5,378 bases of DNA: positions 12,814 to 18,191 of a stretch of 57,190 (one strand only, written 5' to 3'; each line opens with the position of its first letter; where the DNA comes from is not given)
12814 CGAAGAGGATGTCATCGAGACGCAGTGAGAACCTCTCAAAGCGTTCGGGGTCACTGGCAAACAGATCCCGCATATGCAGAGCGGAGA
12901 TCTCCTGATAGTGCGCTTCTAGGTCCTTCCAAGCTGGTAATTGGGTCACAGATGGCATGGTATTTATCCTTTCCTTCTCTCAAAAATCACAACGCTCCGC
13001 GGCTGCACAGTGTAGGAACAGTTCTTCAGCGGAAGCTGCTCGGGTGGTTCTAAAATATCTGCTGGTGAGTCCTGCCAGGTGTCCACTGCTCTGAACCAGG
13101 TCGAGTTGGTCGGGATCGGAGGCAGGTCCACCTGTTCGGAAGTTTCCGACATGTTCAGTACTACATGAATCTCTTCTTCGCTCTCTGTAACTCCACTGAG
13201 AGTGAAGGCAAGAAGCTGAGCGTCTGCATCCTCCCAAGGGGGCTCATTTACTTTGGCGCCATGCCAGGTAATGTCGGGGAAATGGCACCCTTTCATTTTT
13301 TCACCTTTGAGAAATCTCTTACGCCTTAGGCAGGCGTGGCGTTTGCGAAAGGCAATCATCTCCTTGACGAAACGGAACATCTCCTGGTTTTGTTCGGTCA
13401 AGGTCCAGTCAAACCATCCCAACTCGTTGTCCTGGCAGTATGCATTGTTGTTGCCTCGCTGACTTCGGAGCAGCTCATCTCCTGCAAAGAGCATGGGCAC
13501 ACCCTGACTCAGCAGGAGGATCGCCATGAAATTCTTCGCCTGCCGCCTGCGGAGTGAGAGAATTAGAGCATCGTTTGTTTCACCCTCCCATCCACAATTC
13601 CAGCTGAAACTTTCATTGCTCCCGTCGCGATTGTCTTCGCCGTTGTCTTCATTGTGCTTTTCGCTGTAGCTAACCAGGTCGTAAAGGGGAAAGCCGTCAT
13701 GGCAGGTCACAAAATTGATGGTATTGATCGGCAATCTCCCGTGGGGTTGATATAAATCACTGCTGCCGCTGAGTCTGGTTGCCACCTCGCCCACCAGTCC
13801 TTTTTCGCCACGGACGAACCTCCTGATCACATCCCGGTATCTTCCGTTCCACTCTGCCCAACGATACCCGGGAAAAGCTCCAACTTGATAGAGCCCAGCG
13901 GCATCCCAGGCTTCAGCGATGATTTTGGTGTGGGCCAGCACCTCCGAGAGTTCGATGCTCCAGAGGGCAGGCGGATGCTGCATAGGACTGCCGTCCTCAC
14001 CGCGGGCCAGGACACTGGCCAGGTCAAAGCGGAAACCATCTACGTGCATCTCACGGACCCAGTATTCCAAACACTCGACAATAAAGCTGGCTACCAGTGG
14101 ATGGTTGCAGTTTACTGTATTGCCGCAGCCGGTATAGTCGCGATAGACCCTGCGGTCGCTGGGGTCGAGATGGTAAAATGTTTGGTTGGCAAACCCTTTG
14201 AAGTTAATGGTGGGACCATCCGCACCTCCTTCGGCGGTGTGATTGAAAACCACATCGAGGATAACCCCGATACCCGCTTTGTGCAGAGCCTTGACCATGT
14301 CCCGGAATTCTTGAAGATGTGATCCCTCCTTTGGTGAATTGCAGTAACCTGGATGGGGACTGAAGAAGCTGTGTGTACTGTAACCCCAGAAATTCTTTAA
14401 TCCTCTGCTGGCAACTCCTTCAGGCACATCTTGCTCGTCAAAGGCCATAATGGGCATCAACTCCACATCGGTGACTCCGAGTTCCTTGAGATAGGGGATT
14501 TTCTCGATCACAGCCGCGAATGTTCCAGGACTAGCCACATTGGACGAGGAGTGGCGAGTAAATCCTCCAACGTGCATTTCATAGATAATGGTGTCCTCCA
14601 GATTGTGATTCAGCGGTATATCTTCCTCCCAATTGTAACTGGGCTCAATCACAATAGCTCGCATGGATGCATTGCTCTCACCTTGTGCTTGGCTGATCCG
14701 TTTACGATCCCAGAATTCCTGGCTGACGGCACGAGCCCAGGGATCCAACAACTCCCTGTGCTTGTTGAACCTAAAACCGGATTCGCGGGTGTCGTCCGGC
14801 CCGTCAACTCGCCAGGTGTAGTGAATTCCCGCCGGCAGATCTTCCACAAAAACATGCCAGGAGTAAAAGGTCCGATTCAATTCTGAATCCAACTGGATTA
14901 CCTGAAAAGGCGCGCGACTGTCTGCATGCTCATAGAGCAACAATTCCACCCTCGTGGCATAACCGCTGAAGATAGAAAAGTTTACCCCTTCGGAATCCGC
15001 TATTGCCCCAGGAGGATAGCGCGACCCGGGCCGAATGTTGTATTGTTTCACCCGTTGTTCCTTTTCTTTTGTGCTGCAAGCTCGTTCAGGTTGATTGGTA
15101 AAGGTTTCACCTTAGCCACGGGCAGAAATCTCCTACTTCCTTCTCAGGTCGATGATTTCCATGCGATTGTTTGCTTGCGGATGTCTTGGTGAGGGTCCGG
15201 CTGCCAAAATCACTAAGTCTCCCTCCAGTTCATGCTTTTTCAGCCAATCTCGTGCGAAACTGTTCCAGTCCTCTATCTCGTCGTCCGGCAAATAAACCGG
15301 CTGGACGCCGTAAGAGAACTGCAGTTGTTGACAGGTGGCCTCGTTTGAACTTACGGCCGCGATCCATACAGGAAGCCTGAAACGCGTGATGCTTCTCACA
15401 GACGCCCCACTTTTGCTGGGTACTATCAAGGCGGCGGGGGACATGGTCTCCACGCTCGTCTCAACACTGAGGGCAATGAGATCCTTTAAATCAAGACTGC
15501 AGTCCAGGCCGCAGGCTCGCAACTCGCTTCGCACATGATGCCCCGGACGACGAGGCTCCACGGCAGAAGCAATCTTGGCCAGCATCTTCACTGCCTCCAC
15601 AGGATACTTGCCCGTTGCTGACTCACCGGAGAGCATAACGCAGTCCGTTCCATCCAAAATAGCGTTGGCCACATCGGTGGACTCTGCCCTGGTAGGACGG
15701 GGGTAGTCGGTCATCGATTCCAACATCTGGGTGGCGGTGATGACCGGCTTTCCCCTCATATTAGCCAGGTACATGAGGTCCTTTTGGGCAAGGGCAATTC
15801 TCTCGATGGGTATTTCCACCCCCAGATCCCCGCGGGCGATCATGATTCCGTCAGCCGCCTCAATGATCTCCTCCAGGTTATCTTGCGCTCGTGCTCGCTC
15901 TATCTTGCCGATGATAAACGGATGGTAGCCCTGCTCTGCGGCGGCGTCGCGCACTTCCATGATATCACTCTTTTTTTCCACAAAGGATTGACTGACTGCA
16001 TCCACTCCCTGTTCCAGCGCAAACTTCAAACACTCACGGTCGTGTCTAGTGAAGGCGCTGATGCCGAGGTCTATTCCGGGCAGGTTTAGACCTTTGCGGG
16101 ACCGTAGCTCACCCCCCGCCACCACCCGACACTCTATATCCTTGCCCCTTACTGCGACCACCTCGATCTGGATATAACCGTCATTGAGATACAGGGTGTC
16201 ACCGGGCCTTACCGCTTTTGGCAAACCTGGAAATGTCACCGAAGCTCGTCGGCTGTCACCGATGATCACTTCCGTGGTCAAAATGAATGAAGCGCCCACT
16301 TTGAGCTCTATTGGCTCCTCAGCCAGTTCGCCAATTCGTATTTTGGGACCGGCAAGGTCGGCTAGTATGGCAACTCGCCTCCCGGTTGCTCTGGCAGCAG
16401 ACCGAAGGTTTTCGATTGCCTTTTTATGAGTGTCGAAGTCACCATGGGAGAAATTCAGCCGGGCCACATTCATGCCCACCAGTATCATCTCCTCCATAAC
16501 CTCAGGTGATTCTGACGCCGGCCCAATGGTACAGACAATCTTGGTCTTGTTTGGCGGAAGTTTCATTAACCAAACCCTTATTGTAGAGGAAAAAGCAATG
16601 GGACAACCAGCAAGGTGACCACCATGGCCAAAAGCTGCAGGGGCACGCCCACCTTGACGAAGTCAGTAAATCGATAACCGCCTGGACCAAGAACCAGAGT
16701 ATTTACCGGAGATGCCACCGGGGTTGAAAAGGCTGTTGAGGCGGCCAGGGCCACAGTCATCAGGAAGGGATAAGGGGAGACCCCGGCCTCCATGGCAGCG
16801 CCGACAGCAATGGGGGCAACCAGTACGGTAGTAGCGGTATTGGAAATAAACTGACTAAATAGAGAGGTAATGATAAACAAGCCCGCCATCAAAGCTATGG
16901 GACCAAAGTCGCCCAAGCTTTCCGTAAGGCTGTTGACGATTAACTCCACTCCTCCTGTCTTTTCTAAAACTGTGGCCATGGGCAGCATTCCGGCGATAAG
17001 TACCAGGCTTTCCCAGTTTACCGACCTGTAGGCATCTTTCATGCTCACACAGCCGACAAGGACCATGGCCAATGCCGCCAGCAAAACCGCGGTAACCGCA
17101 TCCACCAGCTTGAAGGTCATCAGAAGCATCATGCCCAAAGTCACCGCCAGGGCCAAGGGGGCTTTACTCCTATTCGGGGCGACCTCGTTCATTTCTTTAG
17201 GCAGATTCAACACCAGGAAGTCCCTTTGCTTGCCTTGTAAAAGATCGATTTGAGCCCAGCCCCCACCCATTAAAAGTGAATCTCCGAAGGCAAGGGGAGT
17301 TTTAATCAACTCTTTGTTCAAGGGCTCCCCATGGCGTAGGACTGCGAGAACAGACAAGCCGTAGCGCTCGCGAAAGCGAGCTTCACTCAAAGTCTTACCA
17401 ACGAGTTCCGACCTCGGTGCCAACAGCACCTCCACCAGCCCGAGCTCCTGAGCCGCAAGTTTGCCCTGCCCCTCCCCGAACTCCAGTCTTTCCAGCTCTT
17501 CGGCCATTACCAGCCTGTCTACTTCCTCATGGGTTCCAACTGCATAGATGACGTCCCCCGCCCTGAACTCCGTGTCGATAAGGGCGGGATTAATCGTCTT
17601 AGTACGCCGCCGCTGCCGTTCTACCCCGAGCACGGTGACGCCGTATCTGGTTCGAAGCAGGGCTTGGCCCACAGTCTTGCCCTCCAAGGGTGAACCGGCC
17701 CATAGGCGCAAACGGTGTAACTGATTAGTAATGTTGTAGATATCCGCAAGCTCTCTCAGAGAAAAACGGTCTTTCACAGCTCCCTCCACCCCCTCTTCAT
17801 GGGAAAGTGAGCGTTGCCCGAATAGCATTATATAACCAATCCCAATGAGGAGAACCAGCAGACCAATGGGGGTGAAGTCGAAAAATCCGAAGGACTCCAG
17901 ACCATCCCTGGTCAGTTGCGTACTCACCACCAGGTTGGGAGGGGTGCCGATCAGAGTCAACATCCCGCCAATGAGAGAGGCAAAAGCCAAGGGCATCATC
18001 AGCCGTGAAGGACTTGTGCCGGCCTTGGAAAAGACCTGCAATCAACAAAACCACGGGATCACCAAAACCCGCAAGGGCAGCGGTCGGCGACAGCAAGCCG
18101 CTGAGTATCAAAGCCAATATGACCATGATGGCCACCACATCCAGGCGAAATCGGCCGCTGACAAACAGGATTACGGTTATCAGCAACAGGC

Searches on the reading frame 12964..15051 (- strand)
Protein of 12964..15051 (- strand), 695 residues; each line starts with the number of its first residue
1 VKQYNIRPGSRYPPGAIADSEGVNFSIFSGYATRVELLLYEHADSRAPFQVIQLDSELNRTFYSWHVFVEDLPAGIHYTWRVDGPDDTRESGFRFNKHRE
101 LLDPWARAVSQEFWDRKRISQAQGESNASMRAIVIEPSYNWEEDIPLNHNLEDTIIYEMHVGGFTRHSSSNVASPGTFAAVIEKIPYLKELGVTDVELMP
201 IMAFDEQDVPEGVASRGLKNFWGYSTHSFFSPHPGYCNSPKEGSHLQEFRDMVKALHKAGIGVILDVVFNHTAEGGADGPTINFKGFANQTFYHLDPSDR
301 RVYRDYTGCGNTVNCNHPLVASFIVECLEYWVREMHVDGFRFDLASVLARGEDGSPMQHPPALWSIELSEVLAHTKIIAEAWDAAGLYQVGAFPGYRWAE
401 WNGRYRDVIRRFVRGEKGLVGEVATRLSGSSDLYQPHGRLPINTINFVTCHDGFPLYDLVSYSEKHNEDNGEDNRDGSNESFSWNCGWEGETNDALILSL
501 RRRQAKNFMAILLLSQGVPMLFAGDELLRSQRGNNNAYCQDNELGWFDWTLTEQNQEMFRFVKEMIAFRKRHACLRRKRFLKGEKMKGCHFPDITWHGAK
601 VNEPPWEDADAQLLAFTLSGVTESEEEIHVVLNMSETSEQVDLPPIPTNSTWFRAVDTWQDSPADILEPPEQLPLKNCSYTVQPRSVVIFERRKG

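Call 7: search_protein_families(library=ncbifam, max_evalue=1e-10, proteins=[window:12964-15051:-])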
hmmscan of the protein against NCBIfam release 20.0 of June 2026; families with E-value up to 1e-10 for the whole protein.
window:12964-15051:- (695 aa): 16 families
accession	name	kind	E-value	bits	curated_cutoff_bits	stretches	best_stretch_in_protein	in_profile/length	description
TIGR02100.1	glgX_debranch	equivalog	3.1e-213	709.7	640.9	1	9-691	2-687/688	glycogen debranching protein GlgX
NF002983.0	PRK03705.1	equivalog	1.7e-167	558.4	901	1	5-619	3-604/658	glycogen debranching protein GlgX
NF011082.0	PRK14510.1-1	equivalog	1.4e-150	503.1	2511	1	1-663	1-663/1410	bifunctional glycogen debranching protein GlgX/4-alpha-glucanotransferase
TIGR02104.1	pulA_typeI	equivalog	9.8e-73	245.2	504.5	2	18-347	16-323/605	type I pullulanase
TIGR02402.1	trehalose_TreZ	equivalog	3.5e-39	134.5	538.8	1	120-352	61-254/545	malto-oligosyltrehalose trehalohydrolase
TIGR02102.1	pullulan_Gpos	equivalog_domain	7.9e-39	133.2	1042.25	1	22-344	328-643/1113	pullulanase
TIGR02103.1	pullul_strch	subfamily_domain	1.4e-28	99.5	697.6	1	222-345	380-501/900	pullulanase-type alpha-1,6-glucosidase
NF008967.0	PRK12313.1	equivalog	2.5e-26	92.2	577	1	126-346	113-312/633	1,4-alpha-glucan branching protein GlgB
NF003811.1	PRK05402.1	equivalog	1.3e-22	80.1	741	1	18-347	26-306/619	1,4-alpha-glucan branching protein GlgB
TIGR01515.1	branching_enzym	equivalog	4.7e-16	58.5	463.95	1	152-348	132-296/607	1,4-alpha-glucan branching enzyme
NF009221.0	PRK12568.1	equivalog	1.4e-15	56.5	1270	1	155-350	263-431/745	1,4-alpha-glucan branching enzyme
NF008051.0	PRK10785.1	equivalog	1.4e-13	49.9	568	0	153-275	153-254/607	maltodextrin glucosidase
NF041090.1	Cyc-maltodext_AglB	equivalog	2.6e-13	49.6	540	0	175-348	61-211/470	cyclomaltodextrinase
NF041321.1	Alpha-amyl_MalA_Halo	equivalog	8e-13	47.6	875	0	151-346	257-428/666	alpha-amylase MalA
NF011293.0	PRK14705.1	equivalog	1e-12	46.5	2376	1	172-346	759-908/1224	1,4-alpha-glucan branching enzyme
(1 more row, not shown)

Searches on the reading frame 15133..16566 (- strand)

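Call 7: search_protein_families(library=ncbifam, max_evalue=1e-10, proteins=[window:15133-16566:-])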
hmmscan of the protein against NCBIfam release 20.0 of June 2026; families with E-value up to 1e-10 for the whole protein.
window:15133-16566:- (477 aa): 7 families
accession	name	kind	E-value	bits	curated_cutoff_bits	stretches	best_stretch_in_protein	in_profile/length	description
TIGR01064.1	pyruv_kin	equivalog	1.8e-154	514.8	306.4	1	7-471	2-473/476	pyruvate kinase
NF004491.0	PRK05826.1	subfamily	7.7e-153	509.4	432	1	6-474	5-475/477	pyruvate kinase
NF004978.0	PRK06354.1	subfamily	8e-149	496.8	462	1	6-458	8-462/590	pyruvate kinase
NF004886.0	PRK06247.1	subfamily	3.9e-136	454.5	623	1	6-474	5-470/476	pyruvate kinase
NF006664.0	PRK09206.1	equivalog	1.5e-130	435.9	686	1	7-457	3-454/470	pyruvate kinase PykF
NF005234.0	PRK06739.1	equivalog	1.4e-94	317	564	1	11-336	6-328/352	pyruvate kinase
NF011314.0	PRK14725.1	equivalog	2.4e-68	230.9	642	2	84-339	331-596/614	pyruvate kinase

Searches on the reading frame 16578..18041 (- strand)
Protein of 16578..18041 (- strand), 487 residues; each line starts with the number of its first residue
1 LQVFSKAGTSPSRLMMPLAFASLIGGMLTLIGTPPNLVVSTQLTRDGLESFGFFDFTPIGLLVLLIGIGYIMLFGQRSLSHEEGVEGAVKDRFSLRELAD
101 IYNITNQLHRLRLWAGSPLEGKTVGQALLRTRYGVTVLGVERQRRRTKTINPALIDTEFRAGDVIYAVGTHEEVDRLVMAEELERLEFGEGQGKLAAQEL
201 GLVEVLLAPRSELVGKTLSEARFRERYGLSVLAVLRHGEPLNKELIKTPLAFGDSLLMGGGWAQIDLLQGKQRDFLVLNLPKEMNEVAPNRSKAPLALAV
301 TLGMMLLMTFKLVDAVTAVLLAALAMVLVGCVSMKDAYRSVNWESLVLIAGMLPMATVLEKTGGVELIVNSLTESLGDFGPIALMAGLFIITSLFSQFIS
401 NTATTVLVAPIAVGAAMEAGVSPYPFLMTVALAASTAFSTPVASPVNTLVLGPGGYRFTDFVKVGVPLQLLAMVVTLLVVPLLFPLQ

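Call 7: search_protein_families(library=ncbifam, max_evalue=1e-10, proteins=[window:16578-18041:-])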
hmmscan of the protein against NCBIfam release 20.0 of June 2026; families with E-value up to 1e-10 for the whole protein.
window:16578-18041:- (487 aa): 1 family
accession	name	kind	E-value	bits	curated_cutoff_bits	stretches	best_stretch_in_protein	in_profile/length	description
TIGR00785.1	dass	subfamily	1.8e-38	132.4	198.6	1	282-480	236-440/444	DASS family sodium-coupled anion symporter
